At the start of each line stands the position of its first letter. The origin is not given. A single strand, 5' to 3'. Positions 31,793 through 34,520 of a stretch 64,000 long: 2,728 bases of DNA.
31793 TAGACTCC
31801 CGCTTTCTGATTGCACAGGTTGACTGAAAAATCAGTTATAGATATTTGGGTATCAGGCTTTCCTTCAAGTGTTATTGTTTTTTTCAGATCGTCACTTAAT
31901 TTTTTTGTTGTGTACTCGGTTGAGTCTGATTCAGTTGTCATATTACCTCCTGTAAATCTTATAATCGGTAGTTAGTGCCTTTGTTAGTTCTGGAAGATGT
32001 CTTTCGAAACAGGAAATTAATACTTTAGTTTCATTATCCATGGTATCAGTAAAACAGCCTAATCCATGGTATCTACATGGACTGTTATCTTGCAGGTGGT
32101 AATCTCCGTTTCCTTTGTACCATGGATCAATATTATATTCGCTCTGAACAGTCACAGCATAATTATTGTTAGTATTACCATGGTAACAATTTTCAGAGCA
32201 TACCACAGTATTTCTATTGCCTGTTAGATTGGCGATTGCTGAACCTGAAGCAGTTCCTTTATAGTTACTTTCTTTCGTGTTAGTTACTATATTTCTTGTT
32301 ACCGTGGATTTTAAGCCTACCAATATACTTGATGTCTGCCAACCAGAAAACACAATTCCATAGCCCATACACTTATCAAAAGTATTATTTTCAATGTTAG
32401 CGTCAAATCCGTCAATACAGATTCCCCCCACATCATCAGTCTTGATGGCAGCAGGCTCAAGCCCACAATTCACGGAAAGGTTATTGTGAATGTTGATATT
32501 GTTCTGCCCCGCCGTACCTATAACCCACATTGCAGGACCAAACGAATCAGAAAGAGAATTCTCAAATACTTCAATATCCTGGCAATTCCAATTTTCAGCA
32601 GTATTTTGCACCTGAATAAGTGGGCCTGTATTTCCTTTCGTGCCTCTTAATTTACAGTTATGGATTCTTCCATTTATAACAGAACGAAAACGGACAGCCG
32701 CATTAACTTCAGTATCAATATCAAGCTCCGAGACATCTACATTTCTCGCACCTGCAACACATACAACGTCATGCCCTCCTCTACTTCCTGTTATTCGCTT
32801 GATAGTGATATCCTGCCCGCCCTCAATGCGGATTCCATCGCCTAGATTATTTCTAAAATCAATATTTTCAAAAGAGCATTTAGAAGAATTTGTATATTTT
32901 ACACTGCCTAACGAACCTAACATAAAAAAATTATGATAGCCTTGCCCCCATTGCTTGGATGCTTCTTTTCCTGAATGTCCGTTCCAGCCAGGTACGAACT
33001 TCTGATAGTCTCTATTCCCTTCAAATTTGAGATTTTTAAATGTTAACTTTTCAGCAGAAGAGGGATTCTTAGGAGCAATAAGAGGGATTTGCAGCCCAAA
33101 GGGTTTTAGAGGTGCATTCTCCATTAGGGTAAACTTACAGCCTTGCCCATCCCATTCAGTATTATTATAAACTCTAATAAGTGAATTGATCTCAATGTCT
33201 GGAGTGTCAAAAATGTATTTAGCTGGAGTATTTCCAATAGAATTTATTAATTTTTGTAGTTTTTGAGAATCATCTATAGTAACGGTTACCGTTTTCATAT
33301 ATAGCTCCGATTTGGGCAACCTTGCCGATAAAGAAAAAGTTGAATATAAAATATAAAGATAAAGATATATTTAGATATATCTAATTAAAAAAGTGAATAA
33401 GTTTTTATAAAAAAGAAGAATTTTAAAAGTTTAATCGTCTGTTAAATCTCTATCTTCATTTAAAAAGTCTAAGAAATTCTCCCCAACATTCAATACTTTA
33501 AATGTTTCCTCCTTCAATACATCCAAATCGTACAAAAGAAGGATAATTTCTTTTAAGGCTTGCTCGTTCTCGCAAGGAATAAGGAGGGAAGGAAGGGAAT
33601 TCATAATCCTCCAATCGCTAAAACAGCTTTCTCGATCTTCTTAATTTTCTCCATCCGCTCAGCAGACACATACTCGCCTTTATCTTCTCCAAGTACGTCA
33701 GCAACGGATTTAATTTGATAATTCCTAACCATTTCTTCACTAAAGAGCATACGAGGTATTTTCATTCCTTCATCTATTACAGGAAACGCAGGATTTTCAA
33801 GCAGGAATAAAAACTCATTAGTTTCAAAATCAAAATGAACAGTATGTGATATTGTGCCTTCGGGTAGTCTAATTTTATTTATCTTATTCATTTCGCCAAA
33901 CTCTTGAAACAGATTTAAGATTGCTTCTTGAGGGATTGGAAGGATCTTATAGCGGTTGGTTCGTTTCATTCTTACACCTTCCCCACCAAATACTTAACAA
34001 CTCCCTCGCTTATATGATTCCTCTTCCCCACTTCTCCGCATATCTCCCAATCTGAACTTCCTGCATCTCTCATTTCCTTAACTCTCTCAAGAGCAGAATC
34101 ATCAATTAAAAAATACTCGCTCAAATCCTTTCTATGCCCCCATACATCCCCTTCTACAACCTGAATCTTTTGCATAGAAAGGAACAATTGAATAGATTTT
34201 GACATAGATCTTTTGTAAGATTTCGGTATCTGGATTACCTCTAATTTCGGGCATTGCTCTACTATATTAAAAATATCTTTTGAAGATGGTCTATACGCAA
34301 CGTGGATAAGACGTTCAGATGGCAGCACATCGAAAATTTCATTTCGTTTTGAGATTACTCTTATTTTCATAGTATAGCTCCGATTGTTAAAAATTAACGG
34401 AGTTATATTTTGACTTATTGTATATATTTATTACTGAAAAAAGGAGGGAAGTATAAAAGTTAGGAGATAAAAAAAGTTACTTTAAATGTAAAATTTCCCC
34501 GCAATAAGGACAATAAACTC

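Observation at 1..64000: No accepted ORF in 64 kb terminates with TAG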

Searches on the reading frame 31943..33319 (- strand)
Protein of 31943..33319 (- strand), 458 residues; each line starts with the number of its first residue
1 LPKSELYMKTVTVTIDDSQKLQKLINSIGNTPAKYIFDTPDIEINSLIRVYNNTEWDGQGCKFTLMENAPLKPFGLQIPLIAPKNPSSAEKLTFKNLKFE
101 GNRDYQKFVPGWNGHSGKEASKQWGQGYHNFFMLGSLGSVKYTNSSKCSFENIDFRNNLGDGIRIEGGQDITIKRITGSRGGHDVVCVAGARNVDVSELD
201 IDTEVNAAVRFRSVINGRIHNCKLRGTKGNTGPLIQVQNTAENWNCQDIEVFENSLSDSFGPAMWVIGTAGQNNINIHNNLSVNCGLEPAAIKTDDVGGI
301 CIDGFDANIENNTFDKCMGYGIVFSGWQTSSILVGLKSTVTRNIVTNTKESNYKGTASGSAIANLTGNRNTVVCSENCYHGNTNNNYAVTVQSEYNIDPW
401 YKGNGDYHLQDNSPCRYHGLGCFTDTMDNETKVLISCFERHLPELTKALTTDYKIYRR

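Call 7: search_protein_families(library=pfam, proteins=[window:31943-33319:-], max_evalue=0.01)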
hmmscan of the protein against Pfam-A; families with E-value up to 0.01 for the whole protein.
window:31943-33319:- (458 aa): 3 families
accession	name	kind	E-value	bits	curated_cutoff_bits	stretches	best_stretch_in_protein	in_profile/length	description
PF08480.16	Disaggr_assoc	-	9.9e-20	71.7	22.6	1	247-427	2-186/194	Disaggregatase related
PF13229.12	Beta_helix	-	3.6e-09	36.9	25.9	1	139-280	25-156/158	Right handed beta helix region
PF17161.10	DUF5123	-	0.00041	21.9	35.1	1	308-415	2-104/113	Domain of unknown function (DUF5123)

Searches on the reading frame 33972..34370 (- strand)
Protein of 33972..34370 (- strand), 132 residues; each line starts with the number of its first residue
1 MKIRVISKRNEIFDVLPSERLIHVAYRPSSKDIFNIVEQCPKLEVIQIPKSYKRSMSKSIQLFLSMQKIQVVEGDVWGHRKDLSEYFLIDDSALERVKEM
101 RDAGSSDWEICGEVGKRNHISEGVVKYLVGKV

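Call 23: find_homologous_proteins(query=window:33972-34370:-)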
Query window:33972-34370:- (132 aa): 385 proteins with E <= 0.001 among 392 candidates; the best 120 are listed.
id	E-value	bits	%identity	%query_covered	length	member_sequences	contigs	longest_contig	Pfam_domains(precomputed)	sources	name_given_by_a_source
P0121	2.4e-80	284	100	100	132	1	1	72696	PF28505.1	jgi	-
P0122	4.9e-45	170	59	99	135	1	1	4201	PF28505.1,PF08004.18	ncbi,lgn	ncbi:MAG: DUF1699 family protein [Methanosarcina sp.]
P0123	2.5e-44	168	57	99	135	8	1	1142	PF28505.1,PF08004.18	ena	-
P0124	5.2e-44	167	56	99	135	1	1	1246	PF28505.1,PF08004.18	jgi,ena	-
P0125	6.6e-44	167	56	99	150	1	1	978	PF28505.1,PF08004.18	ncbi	-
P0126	7.4e-44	166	55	99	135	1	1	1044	PF28505.1,PF08004.18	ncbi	-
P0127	2.0e-43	165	56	99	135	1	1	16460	PF28505.1,PF08004.18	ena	-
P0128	2.4e-43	165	55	99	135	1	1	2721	PF28505.1,PF08004.18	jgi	-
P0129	2.6e-43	165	56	99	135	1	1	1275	PF28505.1,PF08004.18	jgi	jgi:hypothetical protein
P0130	3.1e-43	164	55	99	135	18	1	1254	PF28505.1,PF08004.18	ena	-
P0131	3.2e-43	164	55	99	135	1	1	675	PF28505.1,PF08004.18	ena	-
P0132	3.2e-43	164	56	99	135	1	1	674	PF28505.1,PF08004.18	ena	-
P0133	3.4e-43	164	55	99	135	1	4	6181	PF28505.1,PF08004.18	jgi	jgi:hypothetical protein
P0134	3.4e-43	164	55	99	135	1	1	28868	PF28505.1,PF08004.18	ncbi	-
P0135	3.8e-43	164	54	99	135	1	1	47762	PF28505.1,PF08004.18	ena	-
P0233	2.2e-40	155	51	99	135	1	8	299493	PF28505.1,PF08004.18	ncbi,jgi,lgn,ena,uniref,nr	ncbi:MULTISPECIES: DUF1699 family protein [unclassified Methanosarcina]|jgi:hypothetical protein|uni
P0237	2.3e-40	155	50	99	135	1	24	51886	PF28505.1,PF08004.18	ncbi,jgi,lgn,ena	jgi:hypothetical protein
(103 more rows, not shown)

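Call 38: find_encoding_contigs(protein=P0237, flank=10000, max_places=10)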
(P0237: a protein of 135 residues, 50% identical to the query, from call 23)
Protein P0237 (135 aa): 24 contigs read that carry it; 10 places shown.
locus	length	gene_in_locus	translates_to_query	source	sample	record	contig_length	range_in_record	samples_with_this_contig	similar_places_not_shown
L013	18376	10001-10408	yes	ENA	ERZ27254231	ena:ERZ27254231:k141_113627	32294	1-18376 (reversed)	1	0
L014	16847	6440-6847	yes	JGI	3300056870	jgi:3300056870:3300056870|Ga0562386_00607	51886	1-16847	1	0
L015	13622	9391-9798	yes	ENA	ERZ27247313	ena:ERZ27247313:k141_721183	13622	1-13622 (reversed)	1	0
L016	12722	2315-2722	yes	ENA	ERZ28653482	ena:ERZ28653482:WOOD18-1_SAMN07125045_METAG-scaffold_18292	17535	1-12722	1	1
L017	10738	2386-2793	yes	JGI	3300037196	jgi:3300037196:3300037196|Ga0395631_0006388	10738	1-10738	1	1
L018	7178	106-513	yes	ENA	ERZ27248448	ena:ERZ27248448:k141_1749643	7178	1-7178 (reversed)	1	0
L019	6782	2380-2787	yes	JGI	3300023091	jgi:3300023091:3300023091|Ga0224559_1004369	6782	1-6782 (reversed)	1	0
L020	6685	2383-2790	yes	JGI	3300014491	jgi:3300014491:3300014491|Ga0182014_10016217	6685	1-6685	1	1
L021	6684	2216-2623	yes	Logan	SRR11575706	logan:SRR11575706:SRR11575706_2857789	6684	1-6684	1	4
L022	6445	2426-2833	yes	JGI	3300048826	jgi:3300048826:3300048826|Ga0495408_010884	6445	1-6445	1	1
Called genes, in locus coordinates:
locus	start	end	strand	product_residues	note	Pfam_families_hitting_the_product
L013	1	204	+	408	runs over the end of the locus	PF13191:AAA_16 (weak), PF00004:AAA (weak), PF13401:AAA_22 (weak), PF22606:Cdc6-ORC-like_ATPase_lid, PF22703:Cdc6_lid, PF09079:WHD_Cdc6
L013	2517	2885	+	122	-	-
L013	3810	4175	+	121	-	-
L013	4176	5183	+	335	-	-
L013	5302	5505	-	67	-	-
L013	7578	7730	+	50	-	-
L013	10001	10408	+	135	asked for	PF28505:DUF1699_N, PF08004:DUF1699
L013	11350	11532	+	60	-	-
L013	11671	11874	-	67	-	-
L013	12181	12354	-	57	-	-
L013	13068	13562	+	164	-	PF04072:LCM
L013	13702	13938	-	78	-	-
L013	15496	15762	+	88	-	PF00085:Thioredoxin, PF08534:Redoxin (faint), PF13098:Thioredoxin_2 (weak), PF13728:TraF (weak), PF13905:Thioredoxin_8 (weak), PF14595:Thioredoxin_9 (weak), PF13192:Thioredoxin_3 (weak), PF07689:KaiB (weak)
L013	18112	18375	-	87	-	?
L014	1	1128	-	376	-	?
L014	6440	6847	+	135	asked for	PF28505:DUF1699_N, PF08004:DUF1699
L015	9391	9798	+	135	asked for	PF28505:DUF1699_N, PF08004:DUF1699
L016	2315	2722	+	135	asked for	PF28505:DUF1699_N, PF08004:DUF1699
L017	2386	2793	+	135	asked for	PF28505:DUF1699_N, PF08004:DUF1699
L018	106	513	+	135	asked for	PF28505:DUF1699_N, PF08004:DUF1699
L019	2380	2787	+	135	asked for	PF28505:DUF1699_N, PF08004:DUF1699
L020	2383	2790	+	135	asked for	PF28505:DUF1699_N, PF08004:DUF1699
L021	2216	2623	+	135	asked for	PF28505:DUF1699_N, PF08004:DUF1699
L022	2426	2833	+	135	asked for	PF28505:DUF1699_N, PF08004:DUF1699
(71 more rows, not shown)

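Call 90: find_encoding_contigs(protein=P0233, flank=10000, max_places=3)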
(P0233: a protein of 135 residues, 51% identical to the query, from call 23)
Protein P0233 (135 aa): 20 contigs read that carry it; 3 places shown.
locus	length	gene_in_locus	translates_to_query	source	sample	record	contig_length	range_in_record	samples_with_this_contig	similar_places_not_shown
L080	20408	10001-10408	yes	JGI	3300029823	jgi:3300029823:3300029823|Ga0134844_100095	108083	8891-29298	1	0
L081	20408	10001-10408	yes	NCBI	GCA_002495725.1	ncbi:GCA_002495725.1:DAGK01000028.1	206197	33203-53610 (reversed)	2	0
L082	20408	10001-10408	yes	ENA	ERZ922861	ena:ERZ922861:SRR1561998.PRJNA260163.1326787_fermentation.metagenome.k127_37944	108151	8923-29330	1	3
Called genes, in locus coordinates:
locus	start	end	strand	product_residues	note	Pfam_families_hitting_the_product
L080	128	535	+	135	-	PF28505:DUF1699_N, PF08004:DUF1699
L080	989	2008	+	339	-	-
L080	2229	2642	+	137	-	PF19094:EMC6_arch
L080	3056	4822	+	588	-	PF04068:Fer4_RLI, PF00037:Fer4, PF12837:Fer4_6 (weak), PF03215:Rad17 (faint), PF13476:AAA_23 (faint), PF00005:ABC_tran, PF02463:SMC_N (weak), PF00005:ABC_tran, +1 more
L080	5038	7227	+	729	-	PF04851:ResIII, PF00270:DEAD, PF22527:DEXQc_Suv3, PF00271:Helicase_C, PF20470:HTH_61 (weak), PF21280:Helicase_dom4_arc, PF14520:HHH_5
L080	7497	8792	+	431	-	PF00815:Histidinol_dh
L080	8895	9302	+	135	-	PF28505:DUF1699_N, PF08004:DUF1699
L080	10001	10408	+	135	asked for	PF28505:DUF1699_N, PF08004:DUF1699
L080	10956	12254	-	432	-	PF00291:PALP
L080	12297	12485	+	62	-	-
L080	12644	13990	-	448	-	PF08543:Phos_pyr_kin, PF00294:PfkB, PF10120:ThiN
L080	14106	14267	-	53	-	-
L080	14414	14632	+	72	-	PF01423:LSM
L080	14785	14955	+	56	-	PF01907:Ribosomal_L37e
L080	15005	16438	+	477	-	PF13230:GATase_4, PF13522:GATase_6, PF13537:GATase_7, PF00156:Pribosyltran (weak)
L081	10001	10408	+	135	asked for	PF28505:DUF1699_N, PF08004:DUF1699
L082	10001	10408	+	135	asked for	PF28505:DUF1699_N, PF08004:DUF1699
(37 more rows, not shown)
